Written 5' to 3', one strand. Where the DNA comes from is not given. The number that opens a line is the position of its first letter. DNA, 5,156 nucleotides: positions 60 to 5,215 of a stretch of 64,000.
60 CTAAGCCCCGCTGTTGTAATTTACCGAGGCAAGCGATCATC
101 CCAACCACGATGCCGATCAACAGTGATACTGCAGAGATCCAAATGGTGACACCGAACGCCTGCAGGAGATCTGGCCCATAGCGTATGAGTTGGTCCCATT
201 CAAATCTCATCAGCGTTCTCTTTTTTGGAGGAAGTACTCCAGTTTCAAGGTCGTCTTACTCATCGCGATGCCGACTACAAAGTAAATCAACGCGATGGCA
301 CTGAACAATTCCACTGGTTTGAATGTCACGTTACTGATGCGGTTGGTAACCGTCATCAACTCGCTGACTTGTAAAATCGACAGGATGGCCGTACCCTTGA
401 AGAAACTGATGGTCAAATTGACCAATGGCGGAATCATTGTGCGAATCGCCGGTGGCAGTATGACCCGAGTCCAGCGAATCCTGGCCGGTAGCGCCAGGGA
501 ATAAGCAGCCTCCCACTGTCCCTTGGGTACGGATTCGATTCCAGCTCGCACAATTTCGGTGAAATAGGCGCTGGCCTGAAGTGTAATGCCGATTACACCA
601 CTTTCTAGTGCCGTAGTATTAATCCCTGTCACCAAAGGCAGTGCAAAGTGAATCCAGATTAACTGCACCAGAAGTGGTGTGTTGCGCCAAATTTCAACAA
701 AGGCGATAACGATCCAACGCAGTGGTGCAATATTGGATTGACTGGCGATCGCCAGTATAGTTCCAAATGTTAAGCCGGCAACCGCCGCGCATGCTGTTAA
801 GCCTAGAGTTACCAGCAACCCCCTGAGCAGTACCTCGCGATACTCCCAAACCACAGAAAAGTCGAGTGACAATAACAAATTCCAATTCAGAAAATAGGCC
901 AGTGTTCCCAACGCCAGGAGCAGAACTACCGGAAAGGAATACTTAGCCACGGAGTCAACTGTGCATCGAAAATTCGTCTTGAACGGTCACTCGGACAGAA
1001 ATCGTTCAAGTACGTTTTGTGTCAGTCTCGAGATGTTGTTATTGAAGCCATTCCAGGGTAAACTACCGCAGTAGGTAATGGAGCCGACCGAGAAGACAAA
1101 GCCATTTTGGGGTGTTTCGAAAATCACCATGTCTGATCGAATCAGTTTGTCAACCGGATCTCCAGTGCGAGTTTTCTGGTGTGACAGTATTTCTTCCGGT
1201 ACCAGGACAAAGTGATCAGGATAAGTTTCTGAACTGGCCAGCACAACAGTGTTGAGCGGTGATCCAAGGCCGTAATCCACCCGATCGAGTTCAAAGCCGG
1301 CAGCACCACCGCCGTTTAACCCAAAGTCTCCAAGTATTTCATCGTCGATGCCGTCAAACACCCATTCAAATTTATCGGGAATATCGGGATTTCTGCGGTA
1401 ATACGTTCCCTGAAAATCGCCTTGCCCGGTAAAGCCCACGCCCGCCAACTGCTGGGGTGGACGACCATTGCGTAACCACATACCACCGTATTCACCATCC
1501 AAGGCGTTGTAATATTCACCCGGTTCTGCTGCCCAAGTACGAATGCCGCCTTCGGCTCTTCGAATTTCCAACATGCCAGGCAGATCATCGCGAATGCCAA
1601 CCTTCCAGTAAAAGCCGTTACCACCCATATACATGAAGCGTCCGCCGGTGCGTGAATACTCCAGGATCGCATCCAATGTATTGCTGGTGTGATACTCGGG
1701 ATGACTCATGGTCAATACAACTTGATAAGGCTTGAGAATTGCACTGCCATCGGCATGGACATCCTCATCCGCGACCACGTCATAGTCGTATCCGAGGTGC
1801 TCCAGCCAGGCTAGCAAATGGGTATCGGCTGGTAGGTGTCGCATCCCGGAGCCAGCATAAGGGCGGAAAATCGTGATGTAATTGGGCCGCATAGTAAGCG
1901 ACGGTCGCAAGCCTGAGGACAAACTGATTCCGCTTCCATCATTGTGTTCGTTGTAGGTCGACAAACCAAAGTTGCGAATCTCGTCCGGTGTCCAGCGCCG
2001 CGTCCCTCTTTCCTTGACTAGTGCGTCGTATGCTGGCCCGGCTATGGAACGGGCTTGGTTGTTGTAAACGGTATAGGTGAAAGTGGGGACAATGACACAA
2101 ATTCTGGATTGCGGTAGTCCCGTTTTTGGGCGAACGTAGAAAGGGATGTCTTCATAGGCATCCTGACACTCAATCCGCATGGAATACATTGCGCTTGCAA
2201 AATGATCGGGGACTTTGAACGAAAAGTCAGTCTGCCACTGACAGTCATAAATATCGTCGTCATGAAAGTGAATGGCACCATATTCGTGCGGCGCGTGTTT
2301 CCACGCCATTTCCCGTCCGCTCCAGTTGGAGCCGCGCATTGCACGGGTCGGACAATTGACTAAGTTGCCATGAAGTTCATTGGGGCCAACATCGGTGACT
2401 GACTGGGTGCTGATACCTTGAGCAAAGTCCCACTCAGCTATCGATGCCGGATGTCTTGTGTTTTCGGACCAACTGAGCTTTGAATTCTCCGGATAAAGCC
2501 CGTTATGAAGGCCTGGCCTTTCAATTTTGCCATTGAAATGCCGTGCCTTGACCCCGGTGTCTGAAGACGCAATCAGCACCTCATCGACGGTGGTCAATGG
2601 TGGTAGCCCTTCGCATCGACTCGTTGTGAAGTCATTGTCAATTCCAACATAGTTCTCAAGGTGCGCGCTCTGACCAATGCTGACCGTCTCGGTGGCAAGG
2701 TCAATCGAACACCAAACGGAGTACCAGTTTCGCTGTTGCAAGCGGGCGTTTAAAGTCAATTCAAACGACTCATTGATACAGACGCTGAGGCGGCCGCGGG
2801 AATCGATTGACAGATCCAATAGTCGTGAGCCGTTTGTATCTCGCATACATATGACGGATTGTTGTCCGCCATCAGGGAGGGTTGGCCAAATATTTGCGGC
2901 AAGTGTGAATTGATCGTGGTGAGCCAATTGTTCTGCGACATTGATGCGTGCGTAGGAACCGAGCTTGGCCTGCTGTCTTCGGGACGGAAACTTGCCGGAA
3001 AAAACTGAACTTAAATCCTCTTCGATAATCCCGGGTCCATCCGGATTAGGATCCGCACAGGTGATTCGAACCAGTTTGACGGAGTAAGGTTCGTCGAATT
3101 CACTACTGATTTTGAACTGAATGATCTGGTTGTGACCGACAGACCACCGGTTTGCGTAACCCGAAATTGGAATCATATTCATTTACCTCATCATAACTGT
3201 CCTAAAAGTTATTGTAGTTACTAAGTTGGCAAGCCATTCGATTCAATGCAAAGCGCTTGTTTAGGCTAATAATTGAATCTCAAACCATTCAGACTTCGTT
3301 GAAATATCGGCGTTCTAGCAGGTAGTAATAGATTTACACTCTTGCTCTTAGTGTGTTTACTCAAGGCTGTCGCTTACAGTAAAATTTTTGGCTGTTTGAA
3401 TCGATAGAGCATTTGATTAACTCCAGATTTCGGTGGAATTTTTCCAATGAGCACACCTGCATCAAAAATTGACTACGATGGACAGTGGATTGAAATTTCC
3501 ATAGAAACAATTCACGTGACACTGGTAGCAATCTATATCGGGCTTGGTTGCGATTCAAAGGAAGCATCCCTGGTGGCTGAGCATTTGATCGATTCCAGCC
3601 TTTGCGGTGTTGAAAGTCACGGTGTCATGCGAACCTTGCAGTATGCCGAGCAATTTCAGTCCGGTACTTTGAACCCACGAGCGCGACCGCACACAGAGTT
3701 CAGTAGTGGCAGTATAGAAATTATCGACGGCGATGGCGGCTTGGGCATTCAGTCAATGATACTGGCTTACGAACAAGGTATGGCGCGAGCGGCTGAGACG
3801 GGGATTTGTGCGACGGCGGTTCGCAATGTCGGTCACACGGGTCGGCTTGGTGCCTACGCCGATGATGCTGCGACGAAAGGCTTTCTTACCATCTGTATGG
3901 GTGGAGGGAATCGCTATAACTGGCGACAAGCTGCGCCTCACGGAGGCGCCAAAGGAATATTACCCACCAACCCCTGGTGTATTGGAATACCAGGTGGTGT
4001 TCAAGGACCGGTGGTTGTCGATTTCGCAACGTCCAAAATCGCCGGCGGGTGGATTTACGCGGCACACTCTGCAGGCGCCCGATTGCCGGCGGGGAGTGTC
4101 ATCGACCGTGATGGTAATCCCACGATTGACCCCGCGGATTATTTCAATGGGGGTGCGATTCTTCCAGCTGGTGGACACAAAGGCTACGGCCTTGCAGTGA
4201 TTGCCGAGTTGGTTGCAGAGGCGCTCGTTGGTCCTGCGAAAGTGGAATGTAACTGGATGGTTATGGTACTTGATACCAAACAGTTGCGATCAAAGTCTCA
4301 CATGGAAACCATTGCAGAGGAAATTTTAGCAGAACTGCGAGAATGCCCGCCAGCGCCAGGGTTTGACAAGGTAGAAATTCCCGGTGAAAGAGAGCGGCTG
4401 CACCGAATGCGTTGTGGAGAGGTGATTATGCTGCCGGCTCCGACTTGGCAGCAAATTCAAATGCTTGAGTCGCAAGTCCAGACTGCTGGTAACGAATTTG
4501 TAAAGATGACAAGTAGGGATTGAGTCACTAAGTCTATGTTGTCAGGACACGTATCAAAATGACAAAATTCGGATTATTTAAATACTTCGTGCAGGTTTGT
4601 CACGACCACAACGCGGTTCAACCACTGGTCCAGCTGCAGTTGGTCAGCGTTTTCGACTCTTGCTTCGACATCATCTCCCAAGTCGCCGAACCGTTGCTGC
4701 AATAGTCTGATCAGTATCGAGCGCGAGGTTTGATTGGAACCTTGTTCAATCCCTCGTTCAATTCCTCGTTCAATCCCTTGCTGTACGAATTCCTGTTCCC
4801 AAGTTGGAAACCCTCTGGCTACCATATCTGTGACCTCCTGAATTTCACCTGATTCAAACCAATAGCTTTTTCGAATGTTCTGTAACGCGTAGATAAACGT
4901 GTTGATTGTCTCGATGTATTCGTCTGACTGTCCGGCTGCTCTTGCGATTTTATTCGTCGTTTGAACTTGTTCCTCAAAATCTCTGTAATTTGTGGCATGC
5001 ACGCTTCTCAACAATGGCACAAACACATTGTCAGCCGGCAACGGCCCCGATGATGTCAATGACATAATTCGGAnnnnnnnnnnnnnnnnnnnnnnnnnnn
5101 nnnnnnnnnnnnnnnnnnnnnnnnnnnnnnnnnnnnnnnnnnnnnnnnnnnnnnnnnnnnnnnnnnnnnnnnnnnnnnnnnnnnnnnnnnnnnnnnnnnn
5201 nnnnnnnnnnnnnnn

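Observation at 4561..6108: Rpn nuclease followed by a separately translatable tandem copy of its own C-terminal domain, with 12-bp repeat-number variation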

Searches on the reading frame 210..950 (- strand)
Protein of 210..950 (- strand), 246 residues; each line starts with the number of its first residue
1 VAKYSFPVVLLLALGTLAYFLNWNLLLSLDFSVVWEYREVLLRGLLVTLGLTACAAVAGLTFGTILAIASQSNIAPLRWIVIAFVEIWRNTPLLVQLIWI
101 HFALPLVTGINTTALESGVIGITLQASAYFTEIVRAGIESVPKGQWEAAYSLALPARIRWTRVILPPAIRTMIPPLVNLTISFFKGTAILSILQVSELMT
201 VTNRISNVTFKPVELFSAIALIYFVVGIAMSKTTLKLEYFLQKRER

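Call 24: search_protein_families(library=pfam, proteins=[window:210-950:-], max_evalue=0.00001)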
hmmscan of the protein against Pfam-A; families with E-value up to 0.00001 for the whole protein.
window:210-950:- (246 aa): 1 family
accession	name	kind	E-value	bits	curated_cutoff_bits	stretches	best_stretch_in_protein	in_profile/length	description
PF00528.27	BPD_transp_1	-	1.7e-16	61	26.4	1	59-230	1-171/184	Binding-protein-dependent transport system inner membrane component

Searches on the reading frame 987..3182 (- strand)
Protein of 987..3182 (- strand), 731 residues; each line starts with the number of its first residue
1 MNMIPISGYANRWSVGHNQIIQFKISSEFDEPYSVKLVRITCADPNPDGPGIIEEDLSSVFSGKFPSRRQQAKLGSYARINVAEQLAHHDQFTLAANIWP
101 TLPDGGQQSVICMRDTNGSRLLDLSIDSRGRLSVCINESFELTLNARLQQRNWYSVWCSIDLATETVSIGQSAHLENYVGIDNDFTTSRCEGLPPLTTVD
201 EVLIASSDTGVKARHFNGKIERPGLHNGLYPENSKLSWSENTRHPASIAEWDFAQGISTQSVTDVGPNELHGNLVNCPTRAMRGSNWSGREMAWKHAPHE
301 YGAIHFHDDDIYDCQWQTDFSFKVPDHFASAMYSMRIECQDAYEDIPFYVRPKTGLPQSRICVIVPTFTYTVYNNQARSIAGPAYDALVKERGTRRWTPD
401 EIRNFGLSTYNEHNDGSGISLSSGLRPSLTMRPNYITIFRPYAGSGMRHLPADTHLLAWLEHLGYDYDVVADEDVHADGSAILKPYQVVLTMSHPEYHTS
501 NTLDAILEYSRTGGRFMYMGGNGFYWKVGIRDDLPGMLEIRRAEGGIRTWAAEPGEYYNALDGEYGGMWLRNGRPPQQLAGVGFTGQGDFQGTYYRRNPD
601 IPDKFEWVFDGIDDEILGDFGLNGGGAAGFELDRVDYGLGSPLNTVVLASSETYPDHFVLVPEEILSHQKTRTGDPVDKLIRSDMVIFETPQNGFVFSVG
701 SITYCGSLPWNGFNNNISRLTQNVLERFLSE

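Call 24: search_protein_families(library=pfam, proteins=[window:987-3182:-], max_evalue=0.00001)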
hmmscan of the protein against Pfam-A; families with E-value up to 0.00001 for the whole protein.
window:987-3182:- (731 aa): 1 family
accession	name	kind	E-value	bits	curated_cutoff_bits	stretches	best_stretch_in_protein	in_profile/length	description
PF20254.3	DMFA2_C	-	1.6e-90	304.7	27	1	279-713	1-372/374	N,N-dimethylformamidase beta subunit-like, C-terminal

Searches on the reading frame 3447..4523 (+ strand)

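Call 24: search_protein_families(library=pfam, proteins=[window:3447-4523:+], max_evalue=0.00001)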
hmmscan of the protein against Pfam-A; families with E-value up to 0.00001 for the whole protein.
window:3447-4523:+ (358 aa): 1 family
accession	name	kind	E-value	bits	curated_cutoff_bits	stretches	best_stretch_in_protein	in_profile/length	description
PF02615.19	Ldh_2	-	1.1e-83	281.5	38.8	1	17-338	1-333/333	Malate/L-lactate dehydrogenase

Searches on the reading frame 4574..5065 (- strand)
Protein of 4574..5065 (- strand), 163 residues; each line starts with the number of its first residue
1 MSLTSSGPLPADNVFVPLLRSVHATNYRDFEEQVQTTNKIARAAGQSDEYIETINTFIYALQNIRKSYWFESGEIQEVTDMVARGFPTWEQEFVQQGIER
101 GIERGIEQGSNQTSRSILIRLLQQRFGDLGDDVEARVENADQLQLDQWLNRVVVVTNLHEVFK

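Call 5: search_protein_families(library=pfam, proteins=[window:4574-5065:-], max_evalue=0.01)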
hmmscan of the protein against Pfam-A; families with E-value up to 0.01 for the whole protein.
window:4574-5065:- (163 aa): 1 family
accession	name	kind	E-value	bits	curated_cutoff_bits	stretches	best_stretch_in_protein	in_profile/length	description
PF14261.11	DUF4351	-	0.00015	22.2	25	1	107-146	1-40/59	Domain of unknown function (DUF4351)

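Call 6: search_protein_families(library=ncbifam, proteins=[window:4574-5065:-], max_evalue=0.01)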
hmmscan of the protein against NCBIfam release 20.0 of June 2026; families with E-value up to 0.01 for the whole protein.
window:4574-5065:- (163 aa): 1 family
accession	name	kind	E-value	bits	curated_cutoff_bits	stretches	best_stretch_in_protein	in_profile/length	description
NF004270.2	PRK05687.2-1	equivalog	0.00026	20.6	180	1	44-158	21-135/223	flagellar assembly protein FliH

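Call 19: find_encoding_contigs(protein=window:4574-5065:-, flank=6000, max_places=4)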
Protein window:4574-5065:- (163 aa): no gene with exactly this product is on record in the collection.

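Call 25: search_protein_families(library=padloc, proteins=[window:4574-5065:-], max_evalue=0.01)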
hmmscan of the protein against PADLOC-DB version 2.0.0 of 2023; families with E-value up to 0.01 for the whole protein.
window:4574-5065:- (163 aa): 0 families

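Call 63: find_homologous_proteins(query=window:4574-5065:-, max_evalue=0.00001)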
Query window:4574-5065:- (163 aa): 3 proteins with E <= 0.00001 among 402 candidates.
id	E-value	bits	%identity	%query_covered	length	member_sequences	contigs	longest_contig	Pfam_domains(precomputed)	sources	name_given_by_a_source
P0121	1.3e-101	355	100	100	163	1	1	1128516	-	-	-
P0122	2.6e-7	49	36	50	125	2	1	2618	-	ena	-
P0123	3.1e-7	48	37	50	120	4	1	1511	-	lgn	-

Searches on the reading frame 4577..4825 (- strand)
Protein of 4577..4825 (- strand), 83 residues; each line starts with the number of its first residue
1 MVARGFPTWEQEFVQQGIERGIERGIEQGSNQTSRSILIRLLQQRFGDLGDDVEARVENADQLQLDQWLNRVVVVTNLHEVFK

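Call 64: predict_structure(alignment_id=A7)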
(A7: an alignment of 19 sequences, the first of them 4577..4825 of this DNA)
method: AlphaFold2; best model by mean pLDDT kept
length: 83 residues; sequences in the alignment: 19
mean_pLDDT: 72.9   pTM: 0.57
mean pLDDT of the five models: 72.9, 72.2, 69.6, 68.4, 67.9
residues with pLDDT >= 90: 16; 70-90: 36; 50-70: 4; < 50: 27
segments of 3 or more residues with pLDDT < 50: 1-21, 23-28
pLDDT, mean of each block of 10 residues (from residue 1): 42 45 49 84 89 90 90 89 88
secondary structure, 60 per line:
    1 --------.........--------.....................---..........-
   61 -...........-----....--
elements in order: H9-17 H26-46 H50-59 H62-72 H78-81

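Call 66: fold_search(model_id=the predicted structure, library=pdb)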
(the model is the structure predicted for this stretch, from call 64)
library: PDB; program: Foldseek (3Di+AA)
matches with E <= 10: 6; with E <= 0.001: 0
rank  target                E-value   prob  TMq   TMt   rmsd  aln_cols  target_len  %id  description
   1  7b3b_C                2.7e+00  0.14  0.28  0.36  10.4        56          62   18  Structure of elongating SARS-CoV-2 RNA-dependent RNA polymerase with Remdesivir at position -3 (structure 1) (released 2020-12-23)
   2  6dmx_G                8.1e+00  0.05  0.24  0.24   8.9        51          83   16  HBZ56 in complex with KIX and c-Myb (released 2018-09-19)
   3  7die_A                8.1e+00  0.02  0.16  0.10  12.7        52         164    8  Crystal structure of M. penetrans Ferritin (released 2021-05-26)
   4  5c0w_H                8.6e+00  0.04  0.23  0.10   8.7        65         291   14  Structure of a 12-subunit nuclear exosome complex bound to single-stranded RNA substrates (released 2015-07-29)
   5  4ifd_H                9.1e+00  0.03  0.24  0.10  11.8        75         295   11  Crystal structure of an 11-subunit eukaryotic exosome complex bound to RNA (released 2013-02-06)
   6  1rty_A                9.7e+00  0.05  0.24  0.15  10.5        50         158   22  Crystal Structure of Bacillus subtilis YvqK, a putative ATP-binding Cobalamin Adenosyltransferase, The North East Stru (released 2003-12-23)
